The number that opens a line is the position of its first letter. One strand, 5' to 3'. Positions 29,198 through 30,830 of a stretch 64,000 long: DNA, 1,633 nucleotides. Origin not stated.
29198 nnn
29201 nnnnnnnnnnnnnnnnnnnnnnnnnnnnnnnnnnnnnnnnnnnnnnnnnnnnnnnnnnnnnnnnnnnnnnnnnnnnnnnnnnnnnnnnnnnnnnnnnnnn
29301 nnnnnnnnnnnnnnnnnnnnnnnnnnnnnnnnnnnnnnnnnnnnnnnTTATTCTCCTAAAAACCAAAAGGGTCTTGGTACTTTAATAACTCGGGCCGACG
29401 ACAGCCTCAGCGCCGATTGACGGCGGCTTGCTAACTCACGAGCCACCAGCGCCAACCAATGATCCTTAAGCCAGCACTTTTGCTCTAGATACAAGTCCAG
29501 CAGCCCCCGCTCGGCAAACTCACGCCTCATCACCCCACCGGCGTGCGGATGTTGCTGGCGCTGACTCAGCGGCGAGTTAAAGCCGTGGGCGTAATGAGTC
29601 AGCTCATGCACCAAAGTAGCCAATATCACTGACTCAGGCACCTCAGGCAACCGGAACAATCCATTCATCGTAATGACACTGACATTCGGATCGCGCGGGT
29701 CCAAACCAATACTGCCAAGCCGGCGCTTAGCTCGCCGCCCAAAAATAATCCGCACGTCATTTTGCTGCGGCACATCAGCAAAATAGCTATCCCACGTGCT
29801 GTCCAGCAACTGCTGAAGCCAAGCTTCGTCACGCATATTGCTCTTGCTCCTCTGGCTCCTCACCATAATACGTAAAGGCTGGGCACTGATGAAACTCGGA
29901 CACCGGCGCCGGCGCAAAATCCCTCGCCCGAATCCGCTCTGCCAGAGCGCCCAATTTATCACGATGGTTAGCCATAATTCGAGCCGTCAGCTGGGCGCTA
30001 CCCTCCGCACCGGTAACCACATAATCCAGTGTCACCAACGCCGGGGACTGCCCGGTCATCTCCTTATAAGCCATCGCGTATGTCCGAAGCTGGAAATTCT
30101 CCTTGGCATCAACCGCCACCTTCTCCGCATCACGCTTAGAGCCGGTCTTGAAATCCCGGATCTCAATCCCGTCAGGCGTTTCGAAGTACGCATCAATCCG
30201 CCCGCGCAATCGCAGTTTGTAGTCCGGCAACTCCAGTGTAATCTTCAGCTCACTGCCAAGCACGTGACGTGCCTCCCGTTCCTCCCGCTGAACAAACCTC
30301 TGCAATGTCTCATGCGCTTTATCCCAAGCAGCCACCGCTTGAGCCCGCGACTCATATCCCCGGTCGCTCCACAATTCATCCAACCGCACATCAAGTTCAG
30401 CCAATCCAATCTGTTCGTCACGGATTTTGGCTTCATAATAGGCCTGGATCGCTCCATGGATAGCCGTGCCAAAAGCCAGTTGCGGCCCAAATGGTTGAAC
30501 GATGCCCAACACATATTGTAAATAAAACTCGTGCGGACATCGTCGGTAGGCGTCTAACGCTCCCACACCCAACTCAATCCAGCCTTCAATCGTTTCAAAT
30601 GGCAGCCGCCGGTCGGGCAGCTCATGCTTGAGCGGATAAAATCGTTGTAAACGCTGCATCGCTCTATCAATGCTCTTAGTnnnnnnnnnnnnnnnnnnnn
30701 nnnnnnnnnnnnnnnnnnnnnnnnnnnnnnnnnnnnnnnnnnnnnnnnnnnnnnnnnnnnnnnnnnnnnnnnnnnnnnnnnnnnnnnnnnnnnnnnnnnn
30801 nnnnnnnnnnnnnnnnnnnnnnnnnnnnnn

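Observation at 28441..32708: Translationally coupled helicase-nuclease / SprT-like HExxH protease / unknown-protein operon ending at tRNA-Pro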

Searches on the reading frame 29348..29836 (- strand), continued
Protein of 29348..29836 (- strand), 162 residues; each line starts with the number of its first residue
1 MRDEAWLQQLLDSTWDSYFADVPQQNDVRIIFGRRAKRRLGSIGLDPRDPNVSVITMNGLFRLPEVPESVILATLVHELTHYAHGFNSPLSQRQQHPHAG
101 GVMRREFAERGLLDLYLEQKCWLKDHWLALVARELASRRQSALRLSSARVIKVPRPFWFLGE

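Call 52: search_protein_families(library=pfam, proteins=[L090:3701-4306:+, L105:3290-3880:+, L102:1728-2315:+, L087:5474-6097:+, L080:727-1395:+, L091:1228-1869:+, L111:1207-1857:+, L089:3777-4958:+, L084:5548-7308:+, L051:5901-7940:+], max_evalue=0.001)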
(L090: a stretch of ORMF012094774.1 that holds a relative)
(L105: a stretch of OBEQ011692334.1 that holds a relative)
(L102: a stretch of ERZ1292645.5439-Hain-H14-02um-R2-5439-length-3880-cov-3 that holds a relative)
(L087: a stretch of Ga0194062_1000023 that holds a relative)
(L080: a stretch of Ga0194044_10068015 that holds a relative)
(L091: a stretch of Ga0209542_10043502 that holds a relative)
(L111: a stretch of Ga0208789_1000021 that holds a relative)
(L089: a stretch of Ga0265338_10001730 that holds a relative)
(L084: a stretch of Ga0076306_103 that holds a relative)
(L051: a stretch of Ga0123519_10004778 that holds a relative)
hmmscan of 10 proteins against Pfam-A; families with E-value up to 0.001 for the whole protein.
L090:3701-4306:+ (201 aa): 7 families
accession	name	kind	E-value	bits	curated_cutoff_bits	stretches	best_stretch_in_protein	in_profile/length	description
PF12836.13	HHH_3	-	1.6e-12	47.8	27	1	143-198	5-64/65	Helix-hairpin-helix motif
PF10531.15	SLBB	-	2.1e-09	37.5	27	1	62-97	2-37/55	SLBB domain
PF00633.29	HHH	-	3.9e-08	33.2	24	1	144-170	3-29/30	Helix-hairpin-helix motif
PF14520.12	HHH_5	-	3.7e-05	24.5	27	1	153-183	3-32/57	Helix-hairpin-helix domain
PF06514.17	PsbU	-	0.00013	22.4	24.5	1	142-185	13-56/93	Photosystem II 12 kDa extrinsic protein (PsbU)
PF03934.19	T2SSK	-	0.00029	21.6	24.2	1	144-199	1-61/63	Type II secretion system (T2SS), protein K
PF22461.2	SLBB_2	-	0.00083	19.8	27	0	62-101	3-44/79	SLBB domain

L105:3290-3880:+ (196 aa): 4 families
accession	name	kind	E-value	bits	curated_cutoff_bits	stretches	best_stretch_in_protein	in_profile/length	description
PF12836.13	HHH_3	-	5.6e-13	49.2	27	1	136-193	3-64/65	Helix-hairpin-helix motif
PF10531.15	SLBB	-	8.5e-09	35.6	27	1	58-97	2-41/55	SLBB domain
PF00633.29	HHH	-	1.1e-06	28.6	24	1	140-165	4-29/30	Helix-hairpin-helix motif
PF06514.17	PsbU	-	5.5e-06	26.7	24.5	1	135-195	11-74/93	Photosystem II 12 kDa extrinsic protein (PsbU)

L102:1728-2315:+ (195 aa): 5 families
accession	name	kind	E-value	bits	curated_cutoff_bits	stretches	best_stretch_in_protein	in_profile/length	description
PF12836.13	HHH_3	-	1.5e-12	47.8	27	1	136-192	4-64/65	Helix-hairpin-helix motif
PF10531.15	SLBB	-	8.5e-11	42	27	1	57-94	2-39/55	SLBB domain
PF22461.2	SLBB_2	-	7.3e-06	26.4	27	1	57-96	3-44/79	SLBB domain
PF00633.29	HHH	-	1.1e-05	25.5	24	1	139-164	4-29/30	Helix-hairpin-helix motif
PF06514.17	PsbU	-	7.1e-05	23.2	24.5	1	131-194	8-74/93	Photosystem II 12 kDa extrinsic protein (PsbU)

L087:5474-6097:+ (207 aa): 2 families
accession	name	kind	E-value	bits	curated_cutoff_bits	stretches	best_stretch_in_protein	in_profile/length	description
PF00753.33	Lactamase_B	-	1.3e-28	100.7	22.7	1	11-191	2-196/196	Metallo-beta-lactamase superfamily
PF12706.13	Lactamase_B_2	-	5.2e-05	23.4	27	1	27-76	2-56/200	Beta-lactamase superfamily domain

L080:727-1395:+ (222 aa): 2 families
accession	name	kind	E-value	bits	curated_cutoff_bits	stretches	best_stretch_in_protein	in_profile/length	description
PF00753.33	Lactamase_B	-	1.3e-30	107.3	22.7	2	13-142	4-138/196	Metallo-beta-lactamase superfamily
PF12706.13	Lactamase_B_2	-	0.00019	21.5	27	1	49-80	29-61/200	Beta-lactamase superfamily domain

L091:1228-1869:+ (213 aa): 7 families
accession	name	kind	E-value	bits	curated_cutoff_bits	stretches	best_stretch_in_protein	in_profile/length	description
PF12836.13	HHH_3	-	3.3e-16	59.6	27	1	154-209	4-63/65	Helix-hairpin-helix motif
PF10531.15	SLBB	-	6e-11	42.5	27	1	68-125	2-54/55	SLBB domain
PF22461.2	SLBB_2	-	6.2e-05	23.5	27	1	68-105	3-42/79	SLBB domain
PF03934.19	T2SSK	-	8.4e-05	23.3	24.2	1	156-212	1-62/63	Type II secretion system (T2SS), protein K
PF00633.29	HHH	-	9.7e-05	22.5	24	1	156-182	3-29/30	Helix-hairpin-helix motif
PF06514.17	PsbU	-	0.00018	21.9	24.5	1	153-194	12-53/93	Photosystem II 12 kDa extrinsic protein (PsbU)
PF14520.12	HHH_5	-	0.00059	20.7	27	0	164-196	2-33/57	Helix-hairpin-helix domain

L111:1207-1857:+ (216 aa): 1 family
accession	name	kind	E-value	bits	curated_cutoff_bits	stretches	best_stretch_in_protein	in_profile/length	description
PF01300.24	Sua5_yciO_yrdC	-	5.5e-41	140.4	25.1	1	35-207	2-178/178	Telomere recombination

L089:3777-4958:+ (393 aa): 3 families
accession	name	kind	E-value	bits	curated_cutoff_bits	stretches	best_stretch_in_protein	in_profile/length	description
PF12698.13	ABC2_membrane_3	-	8.2e-42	144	31.6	1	29-387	4-346/347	ABC-2 family transporter protein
PF01061.29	ABC2_membrane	-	5e-30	105.1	26.9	1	165-359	34-210/211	ABC-2 type transporter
PF12679.13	ABC2_membrane_2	-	7.8e-05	22.5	27.2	1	22-391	11-279/283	ABC-2 family transporter protein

L084:5548-7308:+ (586 aa): 1 family
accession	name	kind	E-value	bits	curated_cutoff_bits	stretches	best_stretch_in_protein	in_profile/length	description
PF00391.29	PEP-utilizers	-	6.4e-29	99.8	23.1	1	396-467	1-72/72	PEP-utilising enzyme, mobile domain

L051:5901-7940:+ (679 aa): 2 families
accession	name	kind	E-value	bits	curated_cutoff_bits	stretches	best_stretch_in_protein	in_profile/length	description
PF01373.23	Glyco_hydro_14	-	9.3e-11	41.7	27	1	94-325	22-264/402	Glycosyl hydrolase family 14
PF02449.21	Glyco_hydro_42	-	6.4e-09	36.1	21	1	105-328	27-231/376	Beta-galactosidase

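Call 56: search_protein_families(library=padloc, proteins=[window:29348-29836:-], max_evalue=0.01)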
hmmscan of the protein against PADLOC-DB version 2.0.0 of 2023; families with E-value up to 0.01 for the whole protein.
window:29348-29836:- (162 aa): 0 families

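Call 63: search_protein_families(library=ncbifam, proteins=[L040:2947-5004:+, L042:688-2709:+, L038:4884-6935:+, P0201, P0193], max_evalue=0.001)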
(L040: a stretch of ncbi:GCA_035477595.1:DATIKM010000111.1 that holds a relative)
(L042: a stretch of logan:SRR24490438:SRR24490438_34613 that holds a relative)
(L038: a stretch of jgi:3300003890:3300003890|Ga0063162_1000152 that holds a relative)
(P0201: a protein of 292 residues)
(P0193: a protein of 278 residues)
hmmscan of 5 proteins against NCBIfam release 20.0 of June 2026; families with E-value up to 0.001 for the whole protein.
L040:2947-5004:+ (685 aa): 7 families
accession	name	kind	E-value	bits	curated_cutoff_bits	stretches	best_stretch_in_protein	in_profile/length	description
NF053712.1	repair_DEAH_YoaA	equivalog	1e-169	566.3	680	1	12-656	2-629/630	DNA repair helicase YoaA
NF005981.0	PRK08074.1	equivalog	3.2e-131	439.1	789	2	307-644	576-912/931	ATP-dependent DNA helicase DinG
NF008729.0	PRK11747.1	equivalog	6.5e-110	368.6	598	1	20-645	17-699/703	ATP-dependent DNA helicase DinG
TIGR01407.1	dinG_rel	hypoth_equivalog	1.7e-102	344.2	547.7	2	390-642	613-869/889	putative DnaQ family exonuclease/DinG family helicase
NF005569.0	PRK07246.1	equivalog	1.3e-49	169.2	794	2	452-640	610-797/820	bifunctional DnaQ family exonuclease/ATP-dependent helicase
TIGR03117.2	cas_csf4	equivalog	3.8e-25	88.2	400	3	22-125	122-224/800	type IV CRISPR-associated DEAD/DEAH-box helicase Csf4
TIGR00604.1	rad3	subfamily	4.4e-15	55.3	246.95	2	549-632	597-681/706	DNA repair helicase (rad3)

L042:688-2709:+ (673 aa): 8 families
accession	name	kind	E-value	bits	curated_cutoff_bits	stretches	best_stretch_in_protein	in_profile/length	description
NF053712.1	repair_DEAH_YoaA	equivalog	8.4e-177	589.6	680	1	11-654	2-629/630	DNA repair helicase YoaA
NF005981.0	PRK08074.1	equivalog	1.1e-129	434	789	2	354-642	624-912/931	ATP-dependent DNA helicase DinG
NF008729.0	PRK11747.1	equivalog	1.8e-112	377.1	598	2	382-643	435-699/703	ATP-dependent DNA helicase DinG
TIGR01407.1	dinG_rel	hypoth_equivalog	1e-102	345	547.7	2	382-640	607-869/889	putative DnaQ family exonuclease/DinG family helicase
NF005569.0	PRK07246.1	equivalog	9.8e-46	156.4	794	2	401-638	565-797/820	bifunctional DnaQ family exonuclease/ATP-dependent helicase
TIGR03117.2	cas_csf4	equivalog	5.4e-31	107.5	400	3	24-118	125-218/800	type IV CRISPR-associated DEAD/DEAH-box helicase Csf4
TIGR00604.1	rad3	subfamily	9.1e-14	51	246.95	2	183-255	183-251/706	DNA repair helicase (rad3)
NF041067.1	DpdJ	equivalog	0.00043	18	800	1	32-75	154-199/1482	protein DpdJ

L038:4884-6935:+ (683 aa): 9 families
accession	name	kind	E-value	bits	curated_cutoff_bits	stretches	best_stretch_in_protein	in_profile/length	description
NF053712.1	repair_DEAH_YoaA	equivalog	3.9e-171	570.9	680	1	12-680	2-629/630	DNA repair helicase YoaA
NF005981.0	PRK08074.1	equivalog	1.7e-127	426.8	789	2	329-668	570-912/931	ATP-dependent DNA helicase DinG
NF008729.0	PRK11747.1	equivalog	2.9e-109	366.5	598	2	326-669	358-699/703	ATP-dependent DNA helicase DinG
TIGR01407.1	dinG_rel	hypoth_equivalog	1.9e-98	330.9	547.7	1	26-665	243-868/889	putative DnaQ family exonuclease/DinG family helicase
NF005569.0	PRK07246.1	equivalog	2.5e-39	135.2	794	2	475-663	609-796/820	bifunctional DnaQ family exonuclease/ATP-dependent helicase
TIGR03117.2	cas_csf4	equivalog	8.2e-30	103.6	400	3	495-652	614-780/800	type IV CRISPR-associated DEAD/DEAH-box helicase Csf4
TIGR00604.1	rad3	subfamily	1.5e-13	50.3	246.95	2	573-656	597-681/706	DNA repair helicase (rad3)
TIGR00614.1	recQ_fam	subfamily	0.00062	18.7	219.8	1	29-72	12-51/470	RecQ family ATP-dependent DNA helicase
NF008279.0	PRK11057.1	equivalog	0.00092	17.7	1015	0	29-82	23-73/608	ATP-dependent DNA helicase RecQ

P0201 (292 aa): 0 families

P0193 (278 aa): 0 families

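Call 75: search_protein_families(library=pfam, alignment_id=A5, max_evalue=0.1)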
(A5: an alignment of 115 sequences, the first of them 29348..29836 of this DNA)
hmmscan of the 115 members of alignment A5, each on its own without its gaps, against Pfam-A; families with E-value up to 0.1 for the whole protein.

A. member 1, window:29348-29836:- (162 aa): 1 family
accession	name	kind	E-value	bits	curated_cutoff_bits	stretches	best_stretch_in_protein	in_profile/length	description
PF10263.15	SprT-like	-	0.052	13.9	25.6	1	11-96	5-84/108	SprT-like family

B. families by the number of members that match (of 115 scanned): 12 families
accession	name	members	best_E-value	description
PF10263.15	SprT-like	80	3.6e-07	SprT-like family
PF01863.23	YgjP-like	19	8.1e-05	YgjP-like, metallopeptidase domain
PF08325.16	WLM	9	0.00055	WLM domain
PF06114.19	Peptidase_M78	3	0.0009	IrrE N-terminal-like domain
PF13496.11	DUF4120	2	0.0076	Domain of unknown function (DUF4120)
PF07468.17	Agglutinin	1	0.045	Agglutinin domain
PF05022.17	SRP40_C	1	0.049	SRP40, C-terminal domain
PF12315.14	DA1-like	1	0.062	Protein DA1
PF22055.1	MvaT_DBD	1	0.065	Bacterial xenogeneic silencer MvaT, C-terminal domain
PF19601.4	DUF6106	1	0.068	Family of unknown function (DUF6106)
PF13960.11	DUF4218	1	0.086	Domain of unknown function (DUF4218)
PF01565.28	FAD_binding_4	1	0.091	FAD binding domain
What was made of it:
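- On SprT-like / SPRTN-Wss1 zincins (Pfam PF10263): At family level, 80/115 members hit at E<=0.1, with the best at 3.6e-7 (call 75).
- On YgjP-like / DUF45 (Pfam PF01863): 19/115 members give sub-threshold hits, best 8.1e-5 (call 75).
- Closest known: YgjP/COG1451 zincins next to type I restriction HsdR. Different: A different Pfam family is favoured (call 75).
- SprT-like hits are four times more frequent and stronger (call 75).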

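Call 76: search_solved_structures(query=A5, max_evalue=10, show_alignments=3)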
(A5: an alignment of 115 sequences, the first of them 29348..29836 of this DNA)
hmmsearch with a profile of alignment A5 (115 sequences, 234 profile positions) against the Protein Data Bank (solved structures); distinct sequences matched with E-value up to 10: 7.
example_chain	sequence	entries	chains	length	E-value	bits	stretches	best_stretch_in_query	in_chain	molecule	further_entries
3zdu_A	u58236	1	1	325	0.029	17.2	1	78-102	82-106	CYCLIN-DEPENDENT KINASE-LIKE 3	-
2w7a_A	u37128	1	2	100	0.062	16.1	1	8-60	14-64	LINE-1 ORF1P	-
2ldy_A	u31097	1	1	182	0.19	14.6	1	8-59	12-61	ORF1 codes for a 40 kDa product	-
4qhj_A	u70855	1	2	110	0.25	14.2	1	11-91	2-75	Uncharacterized protein MJ1213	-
4qhf_A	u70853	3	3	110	0.26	14.1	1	11-91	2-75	Uncharacterized protein MJ1213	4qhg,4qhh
9min_D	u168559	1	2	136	0.26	14.1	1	109-178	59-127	designed minibinder KH46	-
4qhi_A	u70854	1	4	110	0.78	12.5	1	11-91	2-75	Uncharacterized protein MJ1213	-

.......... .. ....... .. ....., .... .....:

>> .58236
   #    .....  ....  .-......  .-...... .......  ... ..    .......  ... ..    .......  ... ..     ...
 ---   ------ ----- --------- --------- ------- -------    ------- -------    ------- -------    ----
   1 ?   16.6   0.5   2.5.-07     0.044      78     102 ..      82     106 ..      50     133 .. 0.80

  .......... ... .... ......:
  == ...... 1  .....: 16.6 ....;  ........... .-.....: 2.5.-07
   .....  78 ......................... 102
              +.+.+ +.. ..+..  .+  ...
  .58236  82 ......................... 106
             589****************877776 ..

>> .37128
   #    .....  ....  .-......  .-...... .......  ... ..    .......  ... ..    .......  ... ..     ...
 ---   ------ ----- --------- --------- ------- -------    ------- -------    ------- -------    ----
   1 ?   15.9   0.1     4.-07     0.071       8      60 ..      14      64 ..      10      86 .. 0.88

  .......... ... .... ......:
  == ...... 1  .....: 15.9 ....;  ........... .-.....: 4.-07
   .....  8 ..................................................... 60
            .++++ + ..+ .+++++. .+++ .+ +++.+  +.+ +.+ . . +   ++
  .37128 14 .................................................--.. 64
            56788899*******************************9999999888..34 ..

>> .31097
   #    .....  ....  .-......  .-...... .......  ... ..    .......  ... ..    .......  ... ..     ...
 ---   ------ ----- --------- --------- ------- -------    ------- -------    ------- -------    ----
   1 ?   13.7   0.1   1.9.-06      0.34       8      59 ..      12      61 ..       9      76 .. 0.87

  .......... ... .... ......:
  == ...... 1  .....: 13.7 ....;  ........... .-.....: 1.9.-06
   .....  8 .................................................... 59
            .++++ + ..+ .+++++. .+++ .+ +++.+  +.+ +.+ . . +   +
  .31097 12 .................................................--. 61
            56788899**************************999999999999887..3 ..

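Call 77: find_related_loci(query=A1, collection=viral_contigs, flank=5000)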
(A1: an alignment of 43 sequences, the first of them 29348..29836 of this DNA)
Query A1 (162 aa) in viral_contigs; peptide patterns used: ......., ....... (x = any residue, [..] = any of these).
49 stretches matched a pattern, but none encodes a relative of the query by tblastn (E <= 1e-3).

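Call 78: find_related_loci(query=A3, collection=viral_contigs, flank=5000)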
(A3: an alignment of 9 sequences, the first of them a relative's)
Query A3 (292 aa) in viral_contigs; peptide patterns used: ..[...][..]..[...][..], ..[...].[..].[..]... (x = any residue, [..] = any of these).
108 stretches matched a pattern, but none encodes a relative of the query by tblastn (E <= 1e-3).
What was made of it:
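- There are no viral copies (calls 77, 78).
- Tried and rejected: Phage origin: two scans of viral contigs found no relative (calls 77, 78).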

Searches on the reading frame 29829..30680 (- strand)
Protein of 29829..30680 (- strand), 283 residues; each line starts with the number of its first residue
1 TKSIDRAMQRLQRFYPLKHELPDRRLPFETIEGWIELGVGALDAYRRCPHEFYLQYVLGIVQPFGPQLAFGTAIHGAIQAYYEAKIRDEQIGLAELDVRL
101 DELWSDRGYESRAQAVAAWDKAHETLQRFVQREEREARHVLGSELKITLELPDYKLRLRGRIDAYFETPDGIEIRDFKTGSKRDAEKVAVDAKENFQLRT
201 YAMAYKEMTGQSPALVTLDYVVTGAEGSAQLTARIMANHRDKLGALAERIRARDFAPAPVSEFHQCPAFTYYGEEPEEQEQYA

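Call 92: search_solved_structures(query=window:29829-30680:-, max_evalue=1)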
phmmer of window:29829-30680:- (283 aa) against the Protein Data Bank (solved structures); distinct sequences matched with E-value up to 1: 8.
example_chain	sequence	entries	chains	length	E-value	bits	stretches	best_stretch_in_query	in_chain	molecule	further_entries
7sjr_B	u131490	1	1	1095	0.0046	19.9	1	134-217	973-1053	DNA helicase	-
6ppu_B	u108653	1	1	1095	0.0046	19.9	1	134-217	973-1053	UvrD/REP helicase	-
6ppr_B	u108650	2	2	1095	0.054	16.3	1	134-217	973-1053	UvrD/REP helicase | DNA 3'-5' helicase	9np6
6ppj_B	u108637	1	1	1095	0.13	15.1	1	150-217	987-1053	UvrD/REP helicase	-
4z5p_A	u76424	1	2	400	0.31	13.8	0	4-81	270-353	Cytochrome P450 hydroxylase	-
9g8m_L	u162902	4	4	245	0.96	12.2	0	89-142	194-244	Exosome complex component RRP41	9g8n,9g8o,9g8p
2nn6_B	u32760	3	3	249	0.99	12.2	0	89-142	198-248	Exosome complex exonuclease RRP41 | Exosome complex component RRP41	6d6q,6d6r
6h25_B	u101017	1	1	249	0.99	12.2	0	89-142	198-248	Exosome complex component RRP41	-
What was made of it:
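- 29829..32708 (-): 959-aa helicase-nuclease. PcrA/UvrD-type SF1 motor (res 7-646, window 30771-32690) plus a C-terminal RecB/AdnB-type PD-(D/E)xK nuclease (res 715-943, window 29880-30566). The nuclease part alone is nearest to AdnB, 0.0046 (call 92).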
